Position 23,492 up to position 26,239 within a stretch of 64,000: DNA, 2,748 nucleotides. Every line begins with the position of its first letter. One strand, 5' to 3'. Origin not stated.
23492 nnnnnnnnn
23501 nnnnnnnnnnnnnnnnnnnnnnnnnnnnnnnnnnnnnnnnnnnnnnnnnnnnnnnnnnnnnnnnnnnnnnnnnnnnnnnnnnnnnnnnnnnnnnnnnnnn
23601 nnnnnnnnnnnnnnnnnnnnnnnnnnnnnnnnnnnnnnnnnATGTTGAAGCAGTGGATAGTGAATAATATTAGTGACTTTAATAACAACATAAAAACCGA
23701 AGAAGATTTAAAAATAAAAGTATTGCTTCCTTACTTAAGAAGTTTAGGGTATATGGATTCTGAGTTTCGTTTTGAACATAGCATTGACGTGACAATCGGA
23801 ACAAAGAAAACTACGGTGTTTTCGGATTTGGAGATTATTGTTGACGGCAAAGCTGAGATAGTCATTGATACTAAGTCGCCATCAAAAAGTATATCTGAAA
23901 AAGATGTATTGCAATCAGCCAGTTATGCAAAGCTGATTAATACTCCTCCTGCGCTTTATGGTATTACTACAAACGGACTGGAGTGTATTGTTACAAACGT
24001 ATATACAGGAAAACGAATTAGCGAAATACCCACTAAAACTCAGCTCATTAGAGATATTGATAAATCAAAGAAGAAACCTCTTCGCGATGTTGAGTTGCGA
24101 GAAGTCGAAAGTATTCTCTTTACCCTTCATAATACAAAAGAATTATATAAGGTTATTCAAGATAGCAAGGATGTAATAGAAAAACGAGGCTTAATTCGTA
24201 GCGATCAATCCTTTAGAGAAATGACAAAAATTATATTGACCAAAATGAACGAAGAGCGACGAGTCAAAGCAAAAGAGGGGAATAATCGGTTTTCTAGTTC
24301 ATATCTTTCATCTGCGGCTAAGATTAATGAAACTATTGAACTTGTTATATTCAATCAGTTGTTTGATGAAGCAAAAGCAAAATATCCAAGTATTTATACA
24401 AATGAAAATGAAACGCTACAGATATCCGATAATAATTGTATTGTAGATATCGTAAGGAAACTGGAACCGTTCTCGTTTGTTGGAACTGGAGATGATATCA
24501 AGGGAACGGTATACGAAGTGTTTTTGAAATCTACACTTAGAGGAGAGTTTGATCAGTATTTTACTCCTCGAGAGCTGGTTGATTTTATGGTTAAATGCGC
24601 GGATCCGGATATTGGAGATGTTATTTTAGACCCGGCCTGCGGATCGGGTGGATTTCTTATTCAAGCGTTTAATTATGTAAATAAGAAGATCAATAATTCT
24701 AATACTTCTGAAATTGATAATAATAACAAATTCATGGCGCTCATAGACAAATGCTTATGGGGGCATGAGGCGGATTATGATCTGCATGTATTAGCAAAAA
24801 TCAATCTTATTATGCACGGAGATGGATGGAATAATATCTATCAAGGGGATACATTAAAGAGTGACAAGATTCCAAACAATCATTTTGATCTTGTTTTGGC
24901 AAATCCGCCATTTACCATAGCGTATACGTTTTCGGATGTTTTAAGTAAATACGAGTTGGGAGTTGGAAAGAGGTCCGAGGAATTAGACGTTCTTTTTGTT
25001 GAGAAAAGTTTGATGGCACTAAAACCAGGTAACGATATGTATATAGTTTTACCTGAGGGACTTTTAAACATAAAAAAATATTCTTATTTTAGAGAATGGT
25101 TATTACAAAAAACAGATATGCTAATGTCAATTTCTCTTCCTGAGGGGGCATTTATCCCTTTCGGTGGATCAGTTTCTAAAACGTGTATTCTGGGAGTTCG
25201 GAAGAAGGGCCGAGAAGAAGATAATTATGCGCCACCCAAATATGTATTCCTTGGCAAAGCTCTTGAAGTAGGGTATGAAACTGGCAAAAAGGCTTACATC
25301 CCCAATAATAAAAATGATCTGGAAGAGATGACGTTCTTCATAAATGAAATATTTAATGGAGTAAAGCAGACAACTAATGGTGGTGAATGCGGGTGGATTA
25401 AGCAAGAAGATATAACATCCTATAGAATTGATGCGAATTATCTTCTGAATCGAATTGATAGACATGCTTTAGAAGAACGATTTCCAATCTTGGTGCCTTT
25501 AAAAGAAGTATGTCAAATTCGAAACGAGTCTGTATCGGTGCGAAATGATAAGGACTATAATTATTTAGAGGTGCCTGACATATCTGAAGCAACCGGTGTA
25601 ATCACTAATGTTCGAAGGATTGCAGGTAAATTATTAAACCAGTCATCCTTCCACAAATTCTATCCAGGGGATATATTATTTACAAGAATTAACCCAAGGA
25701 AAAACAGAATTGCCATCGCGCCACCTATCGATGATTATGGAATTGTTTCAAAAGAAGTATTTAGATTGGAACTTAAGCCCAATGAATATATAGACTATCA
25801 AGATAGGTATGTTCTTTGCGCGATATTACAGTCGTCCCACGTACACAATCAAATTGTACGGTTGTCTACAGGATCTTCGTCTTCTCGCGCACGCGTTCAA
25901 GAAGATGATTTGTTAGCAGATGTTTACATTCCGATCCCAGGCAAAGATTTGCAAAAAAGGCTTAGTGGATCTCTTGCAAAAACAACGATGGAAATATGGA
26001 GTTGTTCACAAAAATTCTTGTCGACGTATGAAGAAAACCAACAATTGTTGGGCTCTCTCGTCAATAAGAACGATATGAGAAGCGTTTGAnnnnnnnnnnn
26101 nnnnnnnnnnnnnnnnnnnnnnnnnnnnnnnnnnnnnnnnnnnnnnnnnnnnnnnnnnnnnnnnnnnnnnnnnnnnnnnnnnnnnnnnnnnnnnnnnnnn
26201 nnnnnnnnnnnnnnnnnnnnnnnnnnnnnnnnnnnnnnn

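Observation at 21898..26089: Tight three-gene operon DUF262 - HEPN-motif protein - single-chain MmeI-like Type IIG RM enzyme: candidate composite defence system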

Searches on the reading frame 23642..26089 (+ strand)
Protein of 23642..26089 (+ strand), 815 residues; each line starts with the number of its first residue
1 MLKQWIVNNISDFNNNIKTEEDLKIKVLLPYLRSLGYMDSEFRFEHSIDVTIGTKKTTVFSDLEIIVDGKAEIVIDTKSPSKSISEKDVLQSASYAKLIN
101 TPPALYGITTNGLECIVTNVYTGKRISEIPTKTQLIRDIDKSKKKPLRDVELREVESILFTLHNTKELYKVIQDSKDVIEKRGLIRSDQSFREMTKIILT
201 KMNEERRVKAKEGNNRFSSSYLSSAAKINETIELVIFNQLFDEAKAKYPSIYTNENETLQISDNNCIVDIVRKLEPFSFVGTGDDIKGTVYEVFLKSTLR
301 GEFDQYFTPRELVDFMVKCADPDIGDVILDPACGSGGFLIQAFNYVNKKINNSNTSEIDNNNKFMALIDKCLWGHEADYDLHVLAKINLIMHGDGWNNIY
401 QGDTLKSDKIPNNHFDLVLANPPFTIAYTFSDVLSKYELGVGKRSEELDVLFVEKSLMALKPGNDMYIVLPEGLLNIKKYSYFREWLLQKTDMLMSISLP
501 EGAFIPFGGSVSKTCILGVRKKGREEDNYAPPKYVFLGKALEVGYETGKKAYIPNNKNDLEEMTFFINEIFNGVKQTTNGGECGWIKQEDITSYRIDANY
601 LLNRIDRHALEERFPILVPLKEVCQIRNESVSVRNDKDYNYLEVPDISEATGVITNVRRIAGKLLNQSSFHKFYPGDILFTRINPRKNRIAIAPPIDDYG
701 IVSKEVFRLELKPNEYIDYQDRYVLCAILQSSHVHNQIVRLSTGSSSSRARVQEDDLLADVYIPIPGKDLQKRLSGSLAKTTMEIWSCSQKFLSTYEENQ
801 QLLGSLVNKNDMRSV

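Call 3: search_protein_families(library=pfam, proteins=[window:23642-26089:+], max_evalue=0.1)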
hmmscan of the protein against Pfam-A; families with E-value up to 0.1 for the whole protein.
window:23642-26089:+ (815 aa): 6 families
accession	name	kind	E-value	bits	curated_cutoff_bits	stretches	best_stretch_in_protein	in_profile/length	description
PF02384.22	N6_Mtase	-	3.1e-34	119.1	20.4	1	284-537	3-243/311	N-6 DNA Methylase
PF01170.24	UPF0020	-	1.3e-09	38.5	22.3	1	315-427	19-134/197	RMKL-like, methyltransferase domain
PF13588.12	HSDR_N_2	-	2.3e-08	34.6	25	1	33-128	15-105/110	Type I restriction enzyme R protein N terminus (HSDR_N)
PF07669.17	Eco57I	-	4.2e-08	33.9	25.3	1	341-496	25-162/171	Eco57I restriction-modification methylase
PF20473.4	MmeI_Mtase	-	0.0011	18.6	27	1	328-400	23-93/259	MmeI, DNA-methyltransferase domain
PF01555.25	N6_N4_Mtase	-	0.073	13.4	26.7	0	307-336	165-193/221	DNA methylase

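Call 4: search_protein_families(library=padloc, proteins=[window:23642-26089:+], max_evalue=0.1)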
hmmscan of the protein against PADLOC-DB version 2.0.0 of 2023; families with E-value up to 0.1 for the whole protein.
window:23642-26089:+ (815 aa): 78 families (the best 25 are shown)
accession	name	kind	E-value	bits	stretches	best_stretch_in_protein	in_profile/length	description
PDLC03018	MTase_I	-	4.2e-64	215.2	3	71-353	82-356/749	Type I methyltransferase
PDLC03021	MTase_I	-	2.8e-51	172.9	1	230-600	84-451/491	Type I methyltransferase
PDLC03318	MTase_II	-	1e-47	161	2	105-405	145-459/723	Type II methyltransferase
PDLC03218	MTase_II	-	4e-43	145.8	1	185-563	142-519/532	Type II methyltransferase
PDLC03034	MTase_I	-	1.1e-40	137.7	2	16-354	54-376/672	Type I methyltransferase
PDLC03026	MTase_I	-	1.4e-40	137.9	1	177-528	15-362/487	Type I methyltransferase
PDLC04134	mad2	-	1e-39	134.7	1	44-549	29-468/492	mads_2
PDLC03317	MTase_II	-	4.4e-36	122.5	1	15-522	3-531/831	Type II methyltransferase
PDLC03025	MTase_I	-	2e-30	104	1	266-519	121-369/569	Type I methyltransferase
PDLC03030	MTase_I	-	2.3e-30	103.6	2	166-428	187-467/670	Type I methyltransferase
PDLC03036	MTase_I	-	3.3e-23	80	1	301-524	212-435/635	Type I methyltransferase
PDLC03240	MTase_II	-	4.5e-20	70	1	220-553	94-415/511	Type II methyltransferase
PDLC03624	REase_MTase_IIG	-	7.5e-20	68.4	1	256-530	370-656/1271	Type IIG restriction enzyme-methyltransferase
PDLC03348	MTase_II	-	1.5e-19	68.1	1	226-522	144-453/727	Type II methyltransferase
PDLC03031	MTase_I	-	3.7e-19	66.4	1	303-504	184-389/834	Type I methyltransferase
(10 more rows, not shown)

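Call 5: search_protein_families(library=ncbifam, proteins=[window:23642-26089:+], max_evalue=0.1)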
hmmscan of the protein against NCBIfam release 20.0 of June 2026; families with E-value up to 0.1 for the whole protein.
window:23642-26089:+ (815 aa): 9 families
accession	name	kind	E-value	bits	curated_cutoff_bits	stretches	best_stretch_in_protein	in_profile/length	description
NF047738.1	antiphage_MADS2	equivalog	2.6e-61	207.7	720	1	98-530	114-575/654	methylation-associated defense system DNA methyltransferase MAD2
NF033452.1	BREX_1_MTaseX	exception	1.8e-11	42.6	500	2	405-534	498-629/1210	BREX-1 system adenine-specific DNA-methyltransferase PglX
NF033455.1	BREX_6_MTaseX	exception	2.4e-09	35.3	900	2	412-523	552-662/1319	BREX-6 system adenine-specific DNA-methyltransferase PglX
NF008572.0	PRK11524.1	equivalog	0.0001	21.5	292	1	390-468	8-84/294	adenine-specific DNA-methyltransferase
NF033454.1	BREX_5_MTaseX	exception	0.00093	16.8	900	1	328-392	305-367/1404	BREX-5 system adenine-specific DNA-methyltransferase PglX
TIGR01177.1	TIGR01177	hypoth_equivalog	0.0032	16.8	316.55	1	314-342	172-200/330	TIGR01177 family methyltransferase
NF040721.1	Trm14_Arch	equivalog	0.015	14.5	280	1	316-426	183-301/370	tRNA (guanine(6)-N2)-methyltransferase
NF033451.1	BREX_2_MTaseX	equivalog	0.053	11.2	400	1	328-354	227-253/1185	BREX-2 system adenine-specific DNA-methyltransferase PglX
NF033398.1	rRNA_meth_EmtA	equivalog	0.073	12.4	625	0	313-357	176-220/336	EmtA family 23S rRNA (guanine(2470)) methyltransferase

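Call 47: search_solved_structures(query=window:23642-26086:+, max_evalue=0.001)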
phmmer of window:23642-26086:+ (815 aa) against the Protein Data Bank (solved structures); distinct sequences matched with E-value up to 0.001: 18.
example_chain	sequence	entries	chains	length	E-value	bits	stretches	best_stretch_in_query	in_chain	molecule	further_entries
2okc_A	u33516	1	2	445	1.1e-25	93.4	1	272-508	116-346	Type I restriction enzyme StySJI M protein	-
3ufb_A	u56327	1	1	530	1.8e-20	76.1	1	268-509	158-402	Type I restriction-modification system methyltransferase subunit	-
8w0p_A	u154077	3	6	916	3.7e-20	75.1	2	402-527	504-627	RM.BsaXI | site-specific DNA-methyltransferase (adenine-specific)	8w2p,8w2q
5ybb_A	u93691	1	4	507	7.4e-20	74.1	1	250-523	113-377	Type I restriction-modification system methyltransferase subunit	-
7vru_A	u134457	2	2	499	2.2e-17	66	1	284-593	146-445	Site-specific DNA-methyltransferase (adenine-specific)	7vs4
2y7c_B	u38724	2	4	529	1.5e-13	53.3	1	281-508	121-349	TYPE I RESTRICTION ENZYME ECOKI M PROTEIN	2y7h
2ar0_A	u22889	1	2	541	1.5e-13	53.3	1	281-508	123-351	Type I restriction enzyme EcoKI M protein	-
3khk_A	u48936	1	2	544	4.4e-12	48.4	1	284-427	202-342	Type I restriction-modification system methylation subunit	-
7eew_A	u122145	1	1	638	8.2e-09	37.6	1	301-510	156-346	Type I restriction-modification system methyltransferase subunit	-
2ibs_A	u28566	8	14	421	4.8e-07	31.8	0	306-344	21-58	Modification methylase TaqI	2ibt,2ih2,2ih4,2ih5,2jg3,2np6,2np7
1aqj_A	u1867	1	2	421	5.3e-07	31.6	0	306-343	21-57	ADENINE-N6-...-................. TAQI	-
1aqi_A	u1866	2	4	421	5.3e-07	31.6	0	306-343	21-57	ADENINE-N6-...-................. TAQI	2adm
1g38_A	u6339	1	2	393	1e-06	30.6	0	411-490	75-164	MODIFICATION METHYLASE TAQI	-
7vru_B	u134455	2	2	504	1.5e-06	30.1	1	268-432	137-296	Site-specific DNA-methyltransferase (adenine-specific)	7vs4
5ybb_D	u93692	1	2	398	0.00017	23.3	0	619-778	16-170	Restriction endonuclease S subunits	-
3okg_A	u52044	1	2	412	0.00019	23.2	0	619-778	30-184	Restriction endonuclease S subunits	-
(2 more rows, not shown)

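Call 80: find_homologous_proteins(query=window:23642-26086:+, max_evalue=1e-30)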
Query window:23642-26086:+ (815 aa): 1634 proteins with E <= 1e-30 among 8000 candidates; the best 120 are listed.
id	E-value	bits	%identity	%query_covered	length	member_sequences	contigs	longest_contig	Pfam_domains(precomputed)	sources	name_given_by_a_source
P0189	0.0e+0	1842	100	100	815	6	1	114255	PF02384.23,PF07669.18,PF01170.25,PF13588.13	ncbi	-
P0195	0.0e+0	1786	96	100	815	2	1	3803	PF02384.23,PF07669.18,PF01170.25,PF13588.13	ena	-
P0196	0.0e+0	1598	84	100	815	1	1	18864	PF02384.23,PF07669.18,PF01170.25,PF13588.13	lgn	-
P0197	0.0e+0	1589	84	100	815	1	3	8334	PF02384.23,PF07669.18,PF01170.25,PF13588.13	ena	-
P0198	0.0e+0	1547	82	100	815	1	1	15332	PF02384.23,PF07669.18,PF01170.25,PF13588.13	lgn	-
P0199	0.0e+0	1539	80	100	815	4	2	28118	PF02384.23,PF07669.18,PF01170.25,PF13588.13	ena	-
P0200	0.0e+0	1535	80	100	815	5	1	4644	PF02384.23,PF07669.18,PF01170.25,PF13588.13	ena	-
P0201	0.0e+0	1525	81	100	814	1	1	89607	PF02384.23,PF07669.18,PF01170.25,PF13588.13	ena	-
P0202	0.0e+0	1523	80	100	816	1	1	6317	PF02384.23,PF07669.18,PF01170.25,PF13588.13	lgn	-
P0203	0.0e+0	1517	83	98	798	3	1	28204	PF02384.23,PF07669.18,PF01170.25,PF13588.13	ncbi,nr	ncbi:MAG: N-6 DNA methylase, partial [Clostridia bacterium]|nr:N-6 DNA methylase [Clostridia bacteri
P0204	0.0e+0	1517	80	100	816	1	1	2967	PF02384.23,PF07669.18,PF01170.25,PF13588.13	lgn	-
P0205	0.0e+0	1508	79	100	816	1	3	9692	PF02384.23,PF07669.18,PF01170.25,PF13588.13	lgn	-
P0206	0.0e+0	1500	79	100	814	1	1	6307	PF02384.23,PF07669.18,PF01170.25,PF13588.13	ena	-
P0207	0.0e+0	1498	78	100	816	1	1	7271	PF02384.23,PF07669.18,PF01170.25,PF13588.13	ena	-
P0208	0.0e+0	1495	79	100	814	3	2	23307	PF02384.23,PF01170.25,PF13588.13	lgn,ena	-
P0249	0.0e+0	1254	67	100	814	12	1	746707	PF02384.23,PF07669.18,PF01170.25,PF13588.13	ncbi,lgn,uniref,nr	ncbi:N-6 DNA methylase [Eubacterium sp. AF17-7]|uniref:N-6 DNA methylase n=1 Tax=Eubacterium sp. AF1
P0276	0.0e+0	1155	63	100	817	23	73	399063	PF02384.23,PF07669.18,PF01170.25,PF13588.13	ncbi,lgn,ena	-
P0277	0.0e+0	1153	61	100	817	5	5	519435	PF02384.23,PF07669.18,PF01170.25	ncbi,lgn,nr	ncbi:N-6 DNA methylase [Listeria monocytogenes]|nr:N-6 DNA methylase [Listeria monocytogenes] EAD700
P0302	0.0e+0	1055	58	100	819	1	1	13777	PF02384.23,PF01170.25,PF13588.13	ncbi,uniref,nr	ncbi:N-6 DNA methylase [Aliarcobacter butzleri]|uniref:N-6 DNA methylase n=1 Tax=Aliarcobacter butzl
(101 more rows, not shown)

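Call 81: find_encoding_contigs(protein=P0249, flank=5000, max_places=2)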
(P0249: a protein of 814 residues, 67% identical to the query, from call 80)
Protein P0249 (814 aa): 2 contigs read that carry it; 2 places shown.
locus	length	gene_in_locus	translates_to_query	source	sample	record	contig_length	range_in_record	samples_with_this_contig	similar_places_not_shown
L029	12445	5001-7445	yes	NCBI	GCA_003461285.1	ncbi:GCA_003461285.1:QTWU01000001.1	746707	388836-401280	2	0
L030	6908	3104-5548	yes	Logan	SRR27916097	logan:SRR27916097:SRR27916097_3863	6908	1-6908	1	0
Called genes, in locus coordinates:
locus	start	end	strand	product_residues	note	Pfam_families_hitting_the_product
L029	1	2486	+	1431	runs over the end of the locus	PF17802:SpaA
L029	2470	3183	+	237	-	PF04203:Sortase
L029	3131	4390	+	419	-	PF03235:GmrSD_N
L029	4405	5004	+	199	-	-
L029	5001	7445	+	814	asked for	PF13588:HSDR_N_2, PF02384:N6_Mtase, PF01170:UPF0020 (weak), PF07669:Eco57I (weak)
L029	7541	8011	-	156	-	-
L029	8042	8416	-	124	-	PF19615:DUF6120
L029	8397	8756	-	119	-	PF03551:PadR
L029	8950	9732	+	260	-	PF02368:Big_2 (weak)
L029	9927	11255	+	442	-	-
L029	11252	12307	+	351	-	-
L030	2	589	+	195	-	?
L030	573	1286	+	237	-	PF04203:Sortase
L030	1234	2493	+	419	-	PF03235:GmrSD_N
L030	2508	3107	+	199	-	-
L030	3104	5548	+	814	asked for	PF13588:HSDR_N_2, PF02384:N6_Mtase, PF01170:UPF0020 (weak), PF07669:Eco57I (weak)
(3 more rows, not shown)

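Call 82: find_encoding_contigs(protein=P0277, flank=5000, max_places=2)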
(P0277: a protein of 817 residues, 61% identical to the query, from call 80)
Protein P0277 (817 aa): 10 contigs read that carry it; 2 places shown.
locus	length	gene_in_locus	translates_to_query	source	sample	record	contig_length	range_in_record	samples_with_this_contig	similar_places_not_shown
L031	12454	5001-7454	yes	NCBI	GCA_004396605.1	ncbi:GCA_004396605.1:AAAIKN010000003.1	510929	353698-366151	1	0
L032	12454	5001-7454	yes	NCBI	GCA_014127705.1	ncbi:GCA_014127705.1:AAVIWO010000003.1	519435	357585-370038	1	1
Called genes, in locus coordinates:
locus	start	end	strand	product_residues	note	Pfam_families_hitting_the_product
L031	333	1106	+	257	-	PF13714:PEP_mutase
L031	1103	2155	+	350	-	PF02805:Ada_Zn_binding, PF12833:HTH_18, PF01035:DNA_binding_1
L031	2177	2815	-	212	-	PF13599:Pentapeptide_4, PF23894:LD_SV2 (faint), PF00805:Pentapeptide (weak), PF13576:Pentapeptide_3 (weak), PF13599:Pentapeptide_4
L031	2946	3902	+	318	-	PF00389:2-Hacid_dh, PF02826:2-Hacid_dh_C, PF03807:F420_oxidored (faint)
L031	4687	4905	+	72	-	PF01381:HTH_3 (weak), PF13443:HTH_26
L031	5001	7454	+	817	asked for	PF02384:N6_Mtase, PF01170:UPF0020, PF07669:Eco57I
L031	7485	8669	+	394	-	PF03235:GmrSD_N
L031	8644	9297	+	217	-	-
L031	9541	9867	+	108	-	-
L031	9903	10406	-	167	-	PF05154:TM2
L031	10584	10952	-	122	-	PF00376:MerR, PF13411:MerR_1, PF09278:MerR-DNA-bind (weak)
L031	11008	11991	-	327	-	PF00248:Aldo_ket_red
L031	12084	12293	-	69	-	-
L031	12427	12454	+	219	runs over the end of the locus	-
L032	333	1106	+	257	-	PF13714:PEP_mutase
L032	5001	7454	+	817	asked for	PF02384:N6_Mtase, PF01170:UPF0020, PF07669:Eco57I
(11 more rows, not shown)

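Call 83: find_encoding_contigs(protein=P0302, flank=5000, max_places=2)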
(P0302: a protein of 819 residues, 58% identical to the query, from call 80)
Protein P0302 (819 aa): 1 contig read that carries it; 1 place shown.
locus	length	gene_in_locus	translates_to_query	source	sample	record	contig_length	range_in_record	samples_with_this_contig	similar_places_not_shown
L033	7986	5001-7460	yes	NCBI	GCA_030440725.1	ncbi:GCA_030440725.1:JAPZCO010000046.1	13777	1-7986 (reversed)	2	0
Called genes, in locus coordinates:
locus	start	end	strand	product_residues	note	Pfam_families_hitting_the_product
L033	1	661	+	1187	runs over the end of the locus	PF02811:PHP, PF07733:DNA_pol3_alpha, PF17657:DNA_pol3_finger, PF14579:HHH_6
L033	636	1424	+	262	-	PF01975:SurE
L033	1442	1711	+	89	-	-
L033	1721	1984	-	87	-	PF04359:DUF493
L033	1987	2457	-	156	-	PF01967:MoaC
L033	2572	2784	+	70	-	PF01165:Ribosomal_S21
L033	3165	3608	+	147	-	-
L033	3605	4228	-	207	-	PF12762:DDE_Tnp_IS1595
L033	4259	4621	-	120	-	PF12760:Zn_ribbon_IS1595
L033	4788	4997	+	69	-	-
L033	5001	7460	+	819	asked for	PF13588:HSDR_N_2, PF02384:N6_Mtase, PF01170:UPF0020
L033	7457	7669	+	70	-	-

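Call 84: find_encoding_contigs(protein=P0276, flank=5000, max_places=3)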
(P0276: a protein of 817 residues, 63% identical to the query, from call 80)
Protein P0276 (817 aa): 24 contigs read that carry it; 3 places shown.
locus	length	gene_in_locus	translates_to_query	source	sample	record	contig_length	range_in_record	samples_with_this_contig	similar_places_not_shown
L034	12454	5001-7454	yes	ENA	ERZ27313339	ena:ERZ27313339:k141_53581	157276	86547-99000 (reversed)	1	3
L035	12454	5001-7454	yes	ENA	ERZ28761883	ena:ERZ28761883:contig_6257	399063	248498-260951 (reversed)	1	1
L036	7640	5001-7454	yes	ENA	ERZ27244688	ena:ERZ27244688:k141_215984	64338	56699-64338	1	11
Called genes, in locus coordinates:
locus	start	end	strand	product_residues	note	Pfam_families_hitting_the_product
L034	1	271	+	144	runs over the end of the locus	PF09148:DUF1934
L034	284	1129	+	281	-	PF01678:DAP_epimerase, PF05544:Pro_racemase (faint), PF01678:DAP_epimerase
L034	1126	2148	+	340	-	PF13487:HD_5, PF01966:HD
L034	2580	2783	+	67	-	-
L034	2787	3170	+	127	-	PF13470:PIN_3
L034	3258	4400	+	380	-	PF03235:GmrSD_N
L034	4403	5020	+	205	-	-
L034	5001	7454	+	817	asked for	PF13588:HSDR_N_2, PF07669:Eco57I (weak), PF02384:N6_Mtase, PF01170:UPF0020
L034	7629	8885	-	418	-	PF00872:Transposase_mut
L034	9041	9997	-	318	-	PF02368:Big_2 (faint)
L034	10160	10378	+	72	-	PF13443:HTH_26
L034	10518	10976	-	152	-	-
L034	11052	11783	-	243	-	PF01553:Acyltransferase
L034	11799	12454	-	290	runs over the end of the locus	PF02557:VanY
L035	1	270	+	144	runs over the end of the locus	PF09148:DUF1934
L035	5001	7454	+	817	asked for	PF13588:HSDR_N_2, PF07669:Eco57I (weak), PF02384:N6_Mtase, PF01170:UPF0020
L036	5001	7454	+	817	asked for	PF13588:HSDR_N_2, PF07669:Eco57I (weak), PF02384:N6_Mtase, PF01170:UPF0020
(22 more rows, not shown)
